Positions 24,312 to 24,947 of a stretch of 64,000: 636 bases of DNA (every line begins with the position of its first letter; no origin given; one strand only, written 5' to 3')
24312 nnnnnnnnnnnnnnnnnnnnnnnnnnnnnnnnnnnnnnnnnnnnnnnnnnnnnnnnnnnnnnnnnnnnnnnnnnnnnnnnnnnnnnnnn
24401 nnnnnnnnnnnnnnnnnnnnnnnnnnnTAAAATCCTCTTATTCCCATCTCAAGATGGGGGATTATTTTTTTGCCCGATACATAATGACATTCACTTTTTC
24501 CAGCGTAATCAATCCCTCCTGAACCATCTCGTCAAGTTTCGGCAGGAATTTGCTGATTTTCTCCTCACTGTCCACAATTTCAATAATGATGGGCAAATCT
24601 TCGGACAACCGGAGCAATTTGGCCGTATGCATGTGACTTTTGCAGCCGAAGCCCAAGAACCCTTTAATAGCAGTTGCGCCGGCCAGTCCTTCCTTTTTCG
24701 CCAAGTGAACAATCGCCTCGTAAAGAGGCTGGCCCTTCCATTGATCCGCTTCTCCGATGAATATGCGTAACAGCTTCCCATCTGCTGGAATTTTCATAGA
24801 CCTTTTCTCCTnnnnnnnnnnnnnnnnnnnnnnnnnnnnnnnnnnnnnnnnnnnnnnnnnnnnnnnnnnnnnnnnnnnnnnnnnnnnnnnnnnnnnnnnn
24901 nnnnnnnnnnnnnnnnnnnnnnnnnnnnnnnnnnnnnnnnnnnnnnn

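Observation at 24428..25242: crcB-DUF190 fluoride-channel pair lacks a fluoride riboswitch and instead appears wired into the phoB-phoR operon behind a Pho-box-like element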

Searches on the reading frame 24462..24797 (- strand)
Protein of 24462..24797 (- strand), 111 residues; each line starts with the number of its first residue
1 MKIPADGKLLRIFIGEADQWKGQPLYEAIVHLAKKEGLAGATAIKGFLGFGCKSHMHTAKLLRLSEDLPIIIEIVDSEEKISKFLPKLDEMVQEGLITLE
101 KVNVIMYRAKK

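Call 5: search_protein_families(library=pfam, proteins=[window:24462-24797:-])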
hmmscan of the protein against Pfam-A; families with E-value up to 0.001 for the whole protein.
window:24462-24797:- (111 aa): 1 family
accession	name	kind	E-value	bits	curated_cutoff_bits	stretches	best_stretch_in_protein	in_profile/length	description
PF02641.20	DUF190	-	4e-42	142.9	23.4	1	8-104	1-97/97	Uncharacterized ACR, COG1993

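Call 7: search_protein_families(library=ncbifam, proteins=[window:24462-24797:-])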
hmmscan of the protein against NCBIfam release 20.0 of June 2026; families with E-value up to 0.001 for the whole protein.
window:24462-24797:- (111 aa): 0 families

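Call 14: find_encoding_contigs(protein=window:24462-24797:-, flank=10000, max_places=6)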
Protein window:24462-24797:- (111 aa): 2 contigs read that carry it; 2 places shown.
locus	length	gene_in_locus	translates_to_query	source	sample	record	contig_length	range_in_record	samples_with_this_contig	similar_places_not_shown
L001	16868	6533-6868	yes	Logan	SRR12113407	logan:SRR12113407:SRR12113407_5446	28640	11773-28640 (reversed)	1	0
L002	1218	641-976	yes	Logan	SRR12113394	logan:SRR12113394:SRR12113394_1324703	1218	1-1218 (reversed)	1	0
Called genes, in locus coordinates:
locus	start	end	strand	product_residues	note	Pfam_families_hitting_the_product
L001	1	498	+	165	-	?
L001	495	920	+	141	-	PF01451:LMWPc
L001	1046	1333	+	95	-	-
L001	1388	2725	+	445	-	-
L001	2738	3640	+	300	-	PF01297:ZnuA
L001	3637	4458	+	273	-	PF00950:ABC-3, PF01032:FecCD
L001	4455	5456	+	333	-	PF01916:DS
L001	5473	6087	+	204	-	-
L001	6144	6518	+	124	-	PF02537:CRCB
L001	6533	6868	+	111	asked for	PF02641:DUF190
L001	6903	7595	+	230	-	PF00072:Response_reg, PF00486:Trans_reg_C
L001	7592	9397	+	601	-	PF16736:sCache_like (faint), PF00672:HAMP, PF00989:PAS, PF08448:PAS_4, PF13426:PAS_9 (weak), PF00512:HisKA, PF02518:HATPase_c, PF13589:HATPase_c_3 (weak), +1 more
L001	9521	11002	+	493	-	PF16930:Porin_5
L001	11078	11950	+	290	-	PF12849:PBP_like_2, PF13531:SBP_bac_11, PF12727:PBP_like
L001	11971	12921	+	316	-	PF00528:BPD_transp_1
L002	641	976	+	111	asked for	PF02641:DUF190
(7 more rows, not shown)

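Call 15: find_related_loci(query=window:24462-24797:-, collection=genome_contigs, flank=5000)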
Query window:24462-24797:- (111 aa) in genome_contigs; peptide patterns used: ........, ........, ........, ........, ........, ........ (x = any residue, [..] = any of these).
599 stretches matched a pattern (row limit reached: there are more); 502 encode a relative of the query (tblastn E <= 1e-3); the best 80 are kept; 80 distinct loci.
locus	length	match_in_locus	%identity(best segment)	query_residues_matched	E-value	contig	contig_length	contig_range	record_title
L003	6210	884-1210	88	1-109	5e-64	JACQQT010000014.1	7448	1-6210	MAG: Candidatus Omnitrophota bacterium isolate NC_groundwater_1340_Ag_S-0.2um_49_72 S_p2_S4_coassembly_k141_390044, whol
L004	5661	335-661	87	1-109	2e-63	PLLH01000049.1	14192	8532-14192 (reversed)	MAG: Elusimicrobia bacterium isolate fen_1177 73.20120800_E3X.47_contig_6978, whole genome shotgun sequence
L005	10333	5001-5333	85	1-111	3e-63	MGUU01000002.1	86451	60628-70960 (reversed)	MAG: Elusimicrobia bacterium RIFCSPLOWO2_02_FULL_39_32 rifcsplowo2_02_scaffold_112, whole genome shotgun sequence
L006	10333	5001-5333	86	1-111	2e-62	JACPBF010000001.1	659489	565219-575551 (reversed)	MAG: Elusimicrobia bacterium isolate NC_groundwater_250_Ag_S-0.2um_38_13 S5_GD2017_2_S2_scaffold_25, whole genome shotgu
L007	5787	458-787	87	1-110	4e-62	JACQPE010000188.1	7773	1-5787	MAG: Elusimicrobia bacterium isolate NC_groundwater_1299_Ag_S-0.2um_52_32 S_p2_S4_coassembly_k141_3583598, whole genome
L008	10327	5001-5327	86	1-109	9e-62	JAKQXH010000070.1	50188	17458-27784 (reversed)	MAG: Candidatus Omnitrophota bacterium isolate USST_metabat.84_sub k141_1096272, whole genome shotgun sequence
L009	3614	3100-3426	84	1-109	2e-61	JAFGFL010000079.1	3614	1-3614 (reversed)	MAG: Candidatus Omnitrophota bacterium isolate Zod_Metabat.1316 k87_12835366, whole genome shotgun sequence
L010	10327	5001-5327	85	1-109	4e-61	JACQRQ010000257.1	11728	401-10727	MAG: Elusimicrobia bacterium isolate NC_groundwater_1363_Ag_S-0.2um_60_33 S_p2_S4_coassembly_k141_3711972, whole genome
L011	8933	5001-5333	81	1-111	7e-61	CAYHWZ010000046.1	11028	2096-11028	MAG TPA_asm: uncultured Elusimicrobia bacterium isolate ERP119705_co15_595 genome assembly, contig: NODE_6996_length_110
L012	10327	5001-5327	85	1-109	8e-61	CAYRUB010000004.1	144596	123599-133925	MAG TPA_asm: uncultured Planctomycetales bacterium isolate binchicken_co220_28 genome assembly, contig: NODE_26_length_1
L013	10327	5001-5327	84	1-109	5e-61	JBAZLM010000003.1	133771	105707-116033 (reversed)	MAG: Candidatus Omnitrophota bacterium isolate SO_2017_LW4_169 scaffold_411_c1_LW137-91_2017, whole genome shotgun seque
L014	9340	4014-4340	85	1-109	6e-61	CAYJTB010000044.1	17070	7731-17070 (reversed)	MAG TPA_asm: uncultured bacterium isolate ERP125453_co1_402 genome assembly, contig: NODE_3413_length_17070_cov_8.660006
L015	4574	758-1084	86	1-109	6e-61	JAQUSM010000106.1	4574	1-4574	MAG: Candidatus Omnitrophota bacterium isolate STD1_97 NODE_77386_length_4574_cov_3.771981_Sandtown_D1, whole genome sho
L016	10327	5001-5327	83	1-109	7e-61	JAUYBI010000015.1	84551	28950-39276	MAG: Candidatus Omnitrophota bacterium isolate C19_metabat.bin.11_sub C19_k141_45476, whole genome shotgun sequence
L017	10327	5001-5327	84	1-109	7e-61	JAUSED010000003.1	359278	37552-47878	MAG: Candidatus Omnitrophota bacterium isolate E14_maxbin.165 E14_k141_1203418, whole genome shotgun sequence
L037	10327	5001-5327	83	1-109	2e-59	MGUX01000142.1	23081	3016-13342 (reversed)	MAG: Elusimicrobia bacterium RIFCSPLOWO2_12_FULL_59_9 rifcsplowo2_12_scaffold_6648, whole genome shotgun sequence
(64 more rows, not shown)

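Call 32: search_protein_families(library=ncbifam, proteins=[L010:5446-6129:+, L010:6130-7068:+, L010:7097-8092:+, L010:8113-8940:+, L010:3847-4284:+], max_evalue=0.00001)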
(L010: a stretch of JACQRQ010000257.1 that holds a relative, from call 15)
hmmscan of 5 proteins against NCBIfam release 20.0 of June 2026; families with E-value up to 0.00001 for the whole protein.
L010:5446-6129:+ (227 aa): 97 families (the best 25 are shown)
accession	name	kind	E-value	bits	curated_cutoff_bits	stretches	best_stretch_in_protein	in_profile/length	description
NF045944.1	ResRegRpaBCyano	equivalog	6.2e-71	238.4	330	1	7-225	1-228/229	response regulator transcription factor RpaB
NF040534.1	resp_reg_YycF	equivalog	3.1e-69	232.8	340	1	5-227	2-230/231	response regulator YycF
TIGR02154.1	PhoB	equivalog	8.3e-69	231.3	296.2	1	3-224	2-225/226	phosphate regulon transcriptional regulator PhoB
NF040689.1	MtrAB_MtrA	equivalog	1.5e-67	227.2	300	1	6-224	1-218/219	MtrAB system response regulator MtrA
NF041733.1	resp_reg_CseB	equivalog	6.5e-65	218.7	350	1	5-225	2-227/228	two-component system response regulator CseB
NF008296.0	PRK11083.1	equivalog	1.7e-64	217.3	273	1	2-225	2-226/228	two-component system response regulator CreB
NF053854.1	RespRegPhoBBctds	equivalog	1.6e-60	204.3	270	1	6-224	1-224/225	two-component system response regulator PhoB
NF007982.1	PRK10710.1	equivalog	5.6e-58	196.3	380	1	3-224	7-227/235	envelope stress response regulator BaeR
NF033117.2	vanR_ACDEGLN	exception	2.7e-57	194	350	1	6-224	1-225/226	VanR-ABDEGLN family response regulator transcription factor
NF041209.1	resp_regPieR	equivalog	1.9e-50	171.7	450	1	5-224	2-227/231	two component system response regulator PieR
TIGR01387.1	cztR_silR_copR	subfamily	1.1e-47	162.5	279.2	1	6-223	1-217/218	heavy metal response regulator transcription factor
NF033120.0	vanR_FM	exception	3.7e-47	160.9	460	1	5-223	5-228/231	vancomycin resistance response regulator transcription factor, VanR-F/VanR-M family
NF007546.0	PRK10161.1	equivalog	3.7e-47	160.8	471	1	3-224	2-225/229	phosphate response regulator transcription factor PhoB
NF008034.0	PRK10766.1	equivalog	7.1e-47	159.8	275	1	4-224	3-226/231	two-component system response regulator TorR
NF007005.1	PRK09468.1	equivalog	7.2e-47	159.8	331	1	3-222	3-229/237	osmolarity response regulator transcription factor OmpR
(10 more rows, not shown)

L010:6130-7068:+ (312 aa): 83 families (the best 25 are shown)
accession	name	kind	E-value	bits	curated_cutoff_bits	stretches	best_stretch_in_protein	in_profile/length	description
NF046044.1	PnpS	equivalog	1.3e-96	324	400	1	77-309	158-390/390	two-component system histidine kinase PnpS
NF033092.0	HK_WalK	equivalog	8.1e-85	285.6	725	1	77-309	360-593/594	cell wall metabolism sensor histidine kinase WalK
TIGR02966.1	phoR_proteo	equivalog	5.8e-83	278.7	334.2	1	76-308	101-333/333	phosphate regulon sensor histidine kinase PhoR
NF040691.1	MtrAB_MtrB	equivalog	8.3e-68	229.6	450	1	13-310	195-492/507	MtrAB system histidine kinase MtrB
NF041735.1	hist_kin_RppB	equivalog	1.5e-58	198.7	400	1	90-309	217-438/438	two-component system sensor histidine kinase RppB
NF047874.1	MASE3_PAS_HK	subfamily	9.9e-56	189.8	560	1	72-310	381-625/655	MASE3 domain-containing sensor histidine kinase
NF012163.2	BaeS_SmeS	equivalog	3.8e-53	181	500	1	16-296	174-444/457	sensor histidine kinase efflux regulator BaeS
TIGR01386.1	cztS_silS_copS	subfamily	7.2e-53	180.2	292.55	1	17-309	175-457/457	heavy metal sensor histidine kinase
NF008312.0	PRK11100.1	equivalog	7.3e-53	180.1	356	1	16-310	192-474/477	two-component system sensor histidine kinase CreC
NF045911.1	TCSHisKinNblS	equivalog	1.5e-52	178.8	1000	1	78-309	377-619/621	two-component system sensor histidine kinase NblS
NF008235.0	PRK11006.1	equivalog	3.2e-52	177.8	390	1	77-310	192-423/431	phosphate regulon sensor histidine kinase PhoR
NF033093.1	HK_VicK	exception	1.3e-50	172.4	680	1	76-309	196-434/448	cell wall metabolism sensor histidine kinase VicK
NF006800.0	PRK09303.1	equivalog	1.5e-49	169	342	1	78-309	140-376/383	histidine kinase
NF007837.0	PRK10549.1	equivalog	5.3e-49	167.2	603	1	15-309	171-457/466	envelope stress sensor histidine kinase BaeS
NF033091.0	HK_VanS_ACDEFG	equivalog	3.8e-48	164.1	400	1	15-308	3-292/293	vancomycin resistance histidine kinase VanS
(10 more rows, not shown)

L010:7097-8092:+ (331 aa): 2 families
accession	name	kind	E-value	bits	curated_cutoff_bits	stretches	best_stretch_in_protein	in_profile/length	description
NF033774.1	phos_trans_PitA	exception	1.1e-29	103.4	800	2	7-204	18-242/498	inorganic phosphate transporter PitA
NF053884.1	SulfPermCysPBac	equivalog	5.8e-19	68.1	400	1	5-317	2-304/354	sulfate permease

L010:8113-8940:+ (275 aa): 1 family
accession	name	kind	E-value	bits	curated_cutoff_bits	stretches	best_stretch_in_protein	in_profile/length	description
NF040961.1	MamO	equivalog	5e-06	25.1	800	0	151-266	529-648/648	magnetosome protein MamO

L010:3847-4284:+ (145 aa): 24 families
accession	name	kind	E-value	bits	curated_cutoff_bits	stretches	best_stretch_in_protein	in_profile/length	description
TIGR02179.1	PorD_KorD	subfamily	8.3e-11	41.8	60.05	1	21-85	17-76/78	2-oxoacid:acceptor oxidoreductase, delta subunit, pyruvate/2-ketoisovalerate family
TIGR01944.1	rnfB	subfamily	7e-10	38.8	68.7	1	17-89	101-168/190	RnfABCDGE type electron transport complex subunit B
NF040684.1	PorD_Arch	equivalog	1.4e-09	37.9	120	1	16-85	19-83/85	pyruvate synthase subunit PorD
TIGR01971.1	NuoI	subfamily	6.7e-09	35.4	113.05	0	27-87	40-104/121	NADH-quinone oxidoreductase, chain I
NF005415.0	PRK06991.1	equivalog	1.3e-08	34.8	281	1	14-102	70-154/284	electron transport complex subunit RsxB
NF045763.1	PhenlGlyoxDHPadF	equivalog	4e-08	33.3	150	1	11-81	14-77/78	NADH-dependent phenylglyoxylate dehydrogenase subunit delta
NF006446.0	PRK08764.1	equivalog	7e-08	32.4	220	0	12-48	102-134/139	Rnf electron transport complex subunit RnfB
NF009410.0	PRK12771.1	subfamily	1.3e-07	30.6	516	1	30-85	513-564/566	NAD(P)-binding protein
NF040770.1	hetero_SS_HdrA2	exception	1.3e-07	30.2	1100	0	8-84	554-626/777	CoB-CoM heterodisulfide reductase HdrA2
NF003475.0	PRK05113.1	equivalog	1.5e-07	31.4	203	0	21-88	105-167/190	electron transport complex subunit RsxB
NF045790.1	OxalOxreddelta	equivalog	2.4e-07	30.3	230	1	12-86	244-311/316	oxalate oxidoreductase subunit delta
NF038196.1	ferrodoxin_EFR1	subfamily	4.8e-07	30.1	75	0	60-88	181-208/242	EFR1 family ferrodoxin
NF045874.1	Vhu_polyferre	exception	7.6e-07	28.2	600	1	28-83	127-176/381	F420-non-reducing hydrogenase associated-polyferredoxin VhuB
NF006183.0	PRK08318.1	equivalog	1.2e-06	27.6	335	0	21-49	369-397/422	NAD-dependent dihydropyrimidine dehydrogenase subunit PreA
NF006221.0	PRK08348.1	subfamily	1.3e-06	28.2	124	0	61-86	41-66/136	NADH-plastoquinone oxidoreductase subunit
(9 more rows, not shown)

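Call 41: search_solved_structures(query=window:24462-24797:-, max_evalue=0.001)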
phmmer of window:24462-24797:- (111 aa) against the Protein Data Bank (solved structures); distinct sequences matched with E-value up to 0.001: 2.
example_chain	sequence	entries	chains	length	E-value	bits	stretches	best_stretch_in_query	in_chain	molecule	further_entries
2dcl_A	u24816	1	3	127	3.6e-26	94.8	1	10-105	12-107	Hypothetical UPF0166 protein PH1503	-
1o51_A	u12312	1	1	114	1.4e-24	89.8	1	8-105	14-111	Hypothetical protein TM0021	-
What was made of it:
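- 24462..24797 (-): DUF190/UPF0166 protein of 111 aa, starting 14 nt after crcB with its own AGGAGA RBS. Solved homologues are 2DCL and 1O51 (call 41).
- On DUF190 / UPF0166: 2DCL at 3.6e-26 and 1O51 at 1.4e-24 (call 41).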

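Call 48: search_protein_families(library=pfam, proteins=[L012:5352-6101:+, L012:6105-7022:+, L012:7025-8023:+, L010:7097-8092:+, L010:8113-8940:+], max_evalue=0.0001)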
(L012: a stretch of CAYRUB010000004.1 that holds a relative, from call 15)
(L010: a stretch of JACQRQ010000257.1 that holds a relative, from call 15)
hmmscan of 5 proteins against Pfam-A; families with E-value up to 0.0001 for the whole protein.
L012:5352-6101:+ (249 aa): 1 family
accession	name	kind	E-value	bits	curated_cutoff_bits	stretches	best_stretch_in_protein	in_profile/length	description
PF01048.26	PNP_UDP_1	-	4.4e-34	118.3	25.1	1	27-218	1-202/233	Phosphorylase superfamily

L012:6105-7022:+ (305 aa): 1 family
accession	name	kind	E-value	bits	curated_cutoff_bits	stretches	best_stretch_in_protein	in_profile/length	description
PF01008.23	IF-2B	-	2.3e-57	194.8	22.4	1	94-301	66-272/280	Initiation factor 2 subunit family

L012:7025-8023:+ (332 aa): 1 family
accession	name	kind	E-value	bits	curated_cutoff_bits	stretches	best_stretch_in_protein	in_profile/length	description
PF00596.27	Aldolase_II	-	2.9e-36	125.5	22.2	1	9-178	2-180/183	Class II Aldolase and Adducin N-terminal domain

L010:7097-8092:+ (331 aa): 1 family
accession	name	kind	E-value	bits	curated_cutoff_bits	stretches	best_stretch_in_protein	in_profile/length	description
PF01384.25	PHO4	-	6.3e-93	312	33.7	1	21-319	1-349/350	Phosphate transporter family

L010:8113-8940:+ (275 aa): 1 family
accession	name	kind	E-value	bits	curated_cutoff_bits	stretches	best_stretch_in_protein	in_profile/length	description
PF01925.25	TauE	-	6.4e-50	170.5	32.6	1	8-265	3-237/237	Sulfite exporter TauE/SafE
